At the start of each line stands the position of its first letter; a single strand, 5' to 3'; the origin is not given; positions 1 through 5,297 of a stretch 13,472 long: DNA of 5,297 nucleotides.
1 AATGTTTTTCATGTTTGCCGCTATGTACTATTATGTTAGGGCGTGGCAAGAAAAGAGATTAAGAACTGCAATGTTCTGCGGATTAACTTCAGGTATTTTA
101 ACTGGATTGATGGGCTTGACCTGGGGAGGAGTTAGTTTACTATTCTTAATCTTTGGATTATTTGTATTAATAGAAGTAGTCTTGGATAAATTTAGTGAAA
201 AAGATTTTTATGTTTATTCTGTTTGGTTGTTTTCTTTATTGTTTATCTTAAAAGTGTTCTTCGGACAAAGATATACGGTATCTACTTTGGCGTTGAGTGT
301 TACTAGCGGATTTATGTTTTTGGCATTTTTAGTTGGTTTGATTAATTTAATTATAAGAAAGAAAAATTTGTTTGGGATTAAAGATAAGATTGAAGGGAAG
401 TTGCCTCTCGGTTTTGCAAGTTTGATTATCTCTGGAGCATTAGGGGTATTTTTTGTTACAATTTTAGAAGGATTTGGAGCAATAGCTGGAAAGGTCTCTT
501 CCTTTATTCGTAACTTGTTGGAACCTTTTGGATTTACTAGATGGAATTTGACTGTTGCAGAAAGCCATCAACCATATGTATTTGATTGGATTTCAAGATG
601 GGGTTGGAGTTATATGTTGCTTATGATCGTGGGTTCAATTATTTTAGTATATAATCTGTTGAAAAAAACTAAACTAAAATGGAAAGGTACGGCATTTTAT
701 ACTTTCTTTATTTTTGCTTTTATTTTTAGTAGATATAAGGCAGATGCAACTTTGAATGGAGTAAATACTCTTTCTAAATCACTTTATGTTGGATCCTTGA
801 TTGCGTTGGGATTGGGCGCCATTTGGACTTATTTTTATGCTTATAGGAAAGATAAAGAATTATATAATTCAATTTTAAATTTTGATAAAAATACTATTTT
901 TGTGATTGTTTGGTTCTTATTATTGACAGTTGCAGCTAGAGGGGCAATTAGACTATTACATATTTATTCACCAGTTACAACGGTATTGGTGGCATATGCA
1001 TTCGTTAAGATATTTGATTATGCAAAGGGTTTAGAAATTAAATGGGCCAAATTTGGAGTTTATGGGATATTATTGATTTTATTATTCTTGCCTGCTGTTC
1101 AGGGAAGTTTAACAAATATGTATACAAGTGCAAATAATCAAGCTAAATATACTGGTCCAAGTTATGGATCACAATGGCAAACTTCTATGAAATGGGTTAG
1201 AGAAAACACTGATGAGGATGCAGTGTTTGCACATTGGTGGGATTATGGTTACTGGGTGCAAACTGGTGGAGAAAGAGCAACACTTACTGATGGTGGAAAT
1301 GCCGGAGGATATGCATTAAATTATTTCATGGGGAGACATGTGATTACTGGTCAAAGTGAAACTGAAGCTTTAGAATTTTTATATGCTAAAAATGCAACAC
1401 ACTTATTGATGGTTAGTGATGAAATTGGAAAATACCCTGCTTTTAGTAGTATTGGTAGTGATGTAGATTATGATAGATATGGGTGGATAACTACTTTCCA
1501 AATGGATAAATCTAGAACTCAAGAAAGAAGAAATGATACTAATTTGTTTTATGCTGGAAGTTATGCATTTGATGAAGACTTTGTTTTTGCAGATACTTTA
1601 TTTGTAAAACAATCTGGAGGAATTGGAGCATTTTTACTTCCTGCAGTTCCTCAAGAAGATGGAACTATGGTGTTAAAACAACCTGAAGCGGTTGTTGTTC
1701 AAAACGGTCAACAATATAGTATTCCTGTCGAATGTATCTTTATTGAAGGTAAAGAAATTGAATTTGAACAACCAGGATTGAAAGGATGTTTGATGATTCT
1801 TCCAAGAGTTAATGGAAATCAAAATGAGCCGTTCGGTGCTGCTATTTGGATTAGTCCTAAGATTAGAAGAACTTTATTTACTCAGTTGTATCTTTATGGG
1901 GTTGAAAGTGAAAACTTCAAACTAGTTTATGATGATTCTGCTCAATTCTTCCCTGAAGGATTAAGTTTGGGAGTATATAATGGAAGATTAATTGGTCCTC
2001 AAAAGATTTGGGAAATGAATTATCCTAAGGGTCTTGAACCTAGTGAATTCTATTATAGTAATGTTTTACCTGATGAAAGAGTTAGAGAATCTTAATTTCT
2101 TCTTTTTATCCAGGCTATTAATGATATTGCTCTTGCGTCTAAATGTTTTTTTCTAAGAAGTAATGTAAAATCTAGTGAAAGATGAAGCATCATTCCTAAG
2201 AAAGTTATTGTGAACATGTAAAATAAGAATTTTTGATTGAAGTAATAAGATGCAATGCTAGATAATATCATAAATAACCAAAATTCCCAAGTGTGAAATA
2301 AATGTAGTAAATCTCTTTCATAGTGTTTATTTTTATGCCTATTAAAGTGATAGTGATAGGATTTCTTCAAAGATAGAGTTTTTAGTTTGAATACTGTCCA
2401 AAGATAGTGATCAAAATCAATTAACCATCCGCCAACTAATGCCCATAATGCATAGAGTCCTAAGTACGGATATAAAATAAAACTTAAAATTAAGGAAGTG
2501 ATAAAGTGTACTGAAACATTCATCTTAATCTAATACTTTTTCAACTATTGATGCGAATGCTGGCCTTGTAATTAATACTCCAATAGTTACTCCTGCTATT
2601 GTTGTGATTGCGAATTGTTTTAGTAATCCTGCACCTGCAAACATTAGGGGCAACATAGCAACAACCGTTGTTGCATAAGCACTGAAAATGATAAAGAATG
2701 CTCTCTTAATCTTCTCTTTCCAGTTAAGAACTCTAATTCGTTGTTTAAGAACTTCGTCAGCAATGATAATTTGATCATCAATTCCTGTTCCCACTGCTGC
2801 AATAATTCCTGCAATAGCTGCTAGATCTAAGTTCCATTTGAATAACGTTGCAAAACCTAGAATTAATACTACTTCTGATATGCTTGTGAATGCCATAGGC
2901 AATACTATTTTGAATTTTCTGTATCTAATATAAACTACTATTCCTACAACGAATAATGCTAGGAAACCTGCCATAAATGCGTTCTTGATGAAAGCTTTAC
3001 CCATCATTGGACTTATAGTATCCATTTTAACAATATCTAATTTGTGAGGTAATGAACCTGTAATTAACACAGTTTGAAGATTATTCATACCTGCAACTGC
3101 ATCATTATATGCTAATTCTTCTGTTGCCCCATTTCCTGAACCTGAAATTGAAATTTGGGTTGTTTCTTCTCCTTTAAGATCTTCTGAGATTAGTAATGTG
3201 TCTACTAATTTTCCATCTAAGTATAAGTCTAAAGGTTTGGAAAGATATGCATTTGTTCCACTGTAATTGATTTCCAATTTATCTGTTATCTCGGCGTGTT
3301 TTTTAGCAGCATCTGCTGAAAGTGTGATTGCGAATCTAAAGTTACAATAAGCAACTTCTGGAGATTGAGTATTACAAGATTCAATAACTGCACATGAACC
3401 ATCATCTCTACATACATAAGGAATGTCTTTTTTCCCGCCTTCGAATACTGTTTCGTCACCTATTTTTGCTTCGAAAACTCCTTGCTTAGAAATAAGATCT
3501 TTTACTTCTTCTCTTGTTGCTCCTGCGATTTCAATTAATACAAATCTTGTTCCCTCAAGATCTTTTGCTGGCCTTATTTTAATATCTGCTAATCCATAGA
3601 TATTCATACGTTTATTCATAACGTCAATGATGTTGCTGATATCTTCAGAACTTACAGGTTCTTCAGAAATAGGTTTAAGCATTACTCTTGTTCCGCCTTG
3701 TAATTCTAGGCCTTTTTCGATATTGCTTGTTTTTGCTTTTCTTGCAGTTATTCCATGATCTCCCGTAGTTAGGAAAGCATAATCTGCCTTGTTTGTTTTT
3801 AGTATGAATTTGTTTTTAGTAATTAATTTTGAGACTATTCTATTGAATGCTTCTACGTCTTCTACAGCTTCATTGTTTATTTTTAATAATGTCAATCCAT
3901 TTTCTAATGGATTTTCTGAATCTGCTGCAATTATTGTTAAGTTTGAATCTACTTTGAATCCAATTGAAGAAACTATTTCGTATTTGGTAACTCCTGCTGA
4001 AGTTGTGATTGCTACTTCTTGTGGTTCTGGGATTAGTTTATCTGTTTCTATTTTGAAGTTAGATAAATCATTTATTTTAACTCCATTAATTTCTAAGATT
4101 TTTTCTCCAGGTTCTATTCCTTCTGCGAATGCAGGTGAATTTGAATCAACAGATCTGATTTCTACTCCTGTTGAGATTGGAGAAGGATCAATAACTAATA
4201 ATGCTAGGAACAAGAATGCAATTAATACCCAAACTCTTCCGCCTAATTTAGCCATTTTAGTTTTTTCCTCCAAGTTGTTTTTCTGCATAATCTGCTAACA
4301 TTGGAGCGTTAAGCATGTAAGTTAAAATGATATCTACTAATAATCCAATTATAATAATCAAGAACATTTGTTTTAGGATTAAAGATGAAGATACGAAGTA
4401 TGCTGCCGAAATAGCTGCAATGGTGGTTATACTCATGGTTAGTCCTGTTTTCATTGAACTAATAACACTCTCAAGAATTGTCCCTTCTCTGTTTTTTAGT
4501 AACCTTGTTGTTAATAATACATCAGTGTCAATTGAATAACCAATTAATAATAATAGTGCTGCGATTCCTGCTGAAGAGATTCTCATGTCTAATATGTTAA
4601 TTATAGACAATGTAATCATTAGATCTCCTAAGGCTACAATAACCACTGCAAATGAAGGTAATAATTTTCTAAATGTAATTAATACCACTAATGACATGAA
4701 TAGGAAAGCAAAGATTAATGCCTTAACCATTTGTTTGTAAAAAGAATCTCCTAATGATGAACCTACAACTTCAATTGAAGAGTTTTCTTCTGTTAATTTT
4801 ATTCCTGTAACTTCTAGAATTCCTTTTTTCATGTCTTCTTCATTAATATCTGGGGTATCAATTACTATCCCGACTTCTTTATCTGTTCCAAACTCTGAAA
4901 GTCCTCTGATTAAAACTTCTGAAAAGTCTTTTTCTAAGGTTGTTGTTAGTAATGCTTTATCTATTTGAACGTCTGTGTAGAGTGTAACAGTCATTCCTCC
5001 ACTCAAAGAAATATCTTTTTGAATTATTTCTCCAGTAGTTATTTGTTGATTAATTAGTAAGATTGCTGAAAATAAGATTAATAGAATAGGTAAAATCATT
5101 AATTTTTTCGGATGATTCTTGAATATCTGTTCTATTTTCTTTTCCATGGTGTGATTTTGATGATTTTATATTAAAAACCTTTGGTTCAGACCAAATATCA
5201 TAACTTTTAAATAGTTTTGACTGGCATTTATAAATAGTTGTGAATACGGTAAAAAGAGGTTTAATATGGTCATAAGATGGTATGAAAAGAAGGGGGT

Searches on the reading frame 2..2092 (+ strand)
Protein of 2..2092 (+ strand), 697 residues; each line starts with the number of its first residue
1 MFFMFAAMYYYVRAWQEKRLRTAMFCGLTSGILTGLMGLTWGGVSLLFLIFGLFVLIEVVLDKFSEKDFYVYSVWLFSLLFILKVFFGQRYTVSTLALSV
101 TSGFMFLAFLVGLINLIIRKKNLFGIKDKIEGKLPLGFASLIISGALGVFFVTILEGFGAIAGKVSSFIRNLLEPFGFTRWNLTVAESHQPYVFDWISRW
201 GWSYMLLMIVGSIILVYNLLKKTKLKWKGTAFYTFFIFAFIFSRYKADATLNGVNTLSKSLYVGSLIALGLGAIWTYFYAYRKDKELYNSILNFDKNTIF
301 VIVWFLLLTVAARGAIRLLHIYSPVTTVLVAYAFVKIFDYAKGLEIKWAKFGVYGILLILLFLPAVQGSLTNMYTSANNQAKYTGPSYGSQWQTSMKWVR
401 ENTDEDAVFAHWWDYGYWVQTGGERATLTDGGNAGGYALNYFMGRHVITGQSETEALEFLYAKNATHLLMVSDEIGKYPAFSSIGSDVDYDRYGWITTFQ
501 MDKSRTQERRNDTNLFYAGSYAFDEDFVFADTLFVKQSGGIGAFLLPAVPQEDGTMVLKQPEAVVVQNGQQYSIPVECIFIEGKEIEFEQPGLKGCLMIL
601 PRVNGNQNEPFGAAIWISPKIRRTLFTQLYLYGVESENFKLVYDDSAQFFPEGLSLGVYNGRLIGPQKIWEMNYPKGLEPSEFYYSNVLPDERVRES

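Call 4: search_protein_families(library=pfam, proteins=[window:2-2092:+], max_evalue=1)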
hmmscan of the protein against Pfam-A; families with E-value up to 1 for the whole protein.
window:2-2092:+ (697 aa): 2 families
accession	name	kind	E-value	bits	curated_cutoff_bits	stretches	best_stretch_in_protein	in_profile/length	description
PF21436.2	STT3-PglB_core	-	7.2e-05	23.8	23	1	406-451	3-46/131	STT3/PglB/AglB core domain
PF20604.3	DUF6798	-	0.021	15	26.9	1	391-409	2-20/61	Domain of unknown function (DUF6798)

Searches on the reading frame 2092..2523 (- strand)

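Call 4: search_protein_families(library=pfam, proteins=[window:2092-2523:-], max_evalue=1)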
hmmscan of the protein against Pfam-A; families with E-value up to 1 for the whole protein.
window:2092-2523:- (143 aa): 3 families
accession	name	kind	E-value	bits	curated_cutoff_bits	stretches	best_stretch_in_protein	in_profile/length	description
PF03600.22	CitMHS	-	0.062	12.8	31.9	1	39-126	142-185/336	Citrate transporter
PF19617.4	DUF6122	-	0.068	14.1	27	1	4-45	9-51/102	Family of unknown function (DUF6122)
PF17598.7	DUF5494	-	0.1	13.2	27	1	55-81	25-51/84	Family of unknown function (DUF5494)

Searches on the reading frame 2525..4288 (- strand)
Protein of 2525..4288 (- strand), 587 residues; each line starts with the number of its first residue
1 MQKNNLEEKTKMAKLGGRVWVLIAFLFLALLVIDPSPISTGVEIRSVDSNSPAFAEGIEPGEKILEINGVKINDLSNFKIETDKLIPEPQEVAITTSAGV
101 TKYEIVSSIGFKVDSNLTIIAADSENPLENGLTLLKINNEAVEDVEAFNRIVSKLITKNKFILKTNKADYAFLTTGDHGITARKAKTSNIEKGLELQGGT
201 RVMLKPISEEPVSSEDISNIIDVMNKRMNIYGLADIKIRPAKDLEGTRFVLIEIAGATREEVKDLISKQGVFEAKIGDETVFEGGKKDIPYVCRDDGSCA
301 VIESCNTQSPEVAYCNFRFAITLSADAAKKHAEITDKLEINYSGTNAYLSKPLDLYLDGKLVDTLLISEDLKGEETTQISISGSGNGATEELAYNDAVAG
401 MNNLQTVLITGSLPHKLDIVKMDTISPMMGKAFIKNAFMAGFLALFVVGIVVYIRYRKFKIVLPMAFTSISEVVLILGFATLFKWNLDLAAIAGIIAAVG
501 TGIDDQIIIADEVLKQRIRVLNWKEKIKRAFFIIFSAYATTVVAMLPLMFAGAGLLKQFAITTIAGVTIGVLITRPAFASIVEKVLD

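Call 4: search_protein_families(library=pfam, proteins=[window:2525-4288:-], max_evalue=1)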
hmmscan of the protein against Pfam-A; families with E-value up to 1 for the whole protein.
window:2525-4288:- (587 aa): 6 families
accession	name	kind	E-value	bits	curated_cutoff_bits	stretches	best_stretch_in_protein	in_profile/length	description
PF02355.23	SecD_SecF_C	-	1.1e-18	67.7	20.5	1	416-572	12-173/189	Protein export membrane protein SecD/SecF, C-terminal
PF00595.29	PDZ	-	9.7e-08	32.7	23.2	1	39-77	24-62/81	PDZ domain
PF13180.12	PDZ_2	-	1.7e-07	31.9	27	1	33-79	5-51/80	PDZ domain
PF17820.7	PDZ_6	-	1.8e-06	28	27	1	44-76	2-34/54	PDZ domain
PF12812.13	PDZ_1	-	0.00055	20.3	28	0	40-80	30-70/78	PDZ-like domain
PF07705.17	CARDB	-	0.1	13.3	22.7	1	322-384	9-70/101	CARDB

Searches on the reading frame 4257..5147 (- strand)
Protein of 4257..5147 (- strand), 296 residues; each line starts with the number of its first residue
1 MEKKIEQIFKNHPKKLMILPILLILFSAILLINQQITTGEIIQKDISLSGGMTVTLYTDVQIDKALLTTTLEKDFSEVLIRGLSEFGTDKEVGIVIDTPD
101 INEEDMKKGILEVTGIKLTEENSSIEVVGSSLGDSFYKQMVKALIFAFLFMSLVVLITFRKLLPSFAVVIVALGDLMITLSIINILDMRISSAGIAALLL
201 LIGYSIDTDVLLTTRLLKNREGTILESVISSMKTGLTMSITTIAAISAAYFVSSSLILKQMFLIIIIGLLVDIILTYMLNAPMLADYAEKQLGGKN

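Call 4: search_protein_families(library=pfam, proteins=[window:4257-5147:-], max_evalue=1)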
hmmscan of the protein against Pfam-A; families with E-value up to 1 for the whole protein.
window:4257-5147:- (296 aa): 1 family
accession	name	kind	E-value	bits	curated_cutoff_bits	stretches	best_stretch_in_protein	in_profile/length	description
PF02355.23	SecD_SecF_C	-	8e-28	97.6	20.5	1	119-289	12-188/189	Protein export membrane protein SecD/SecF, C-terminal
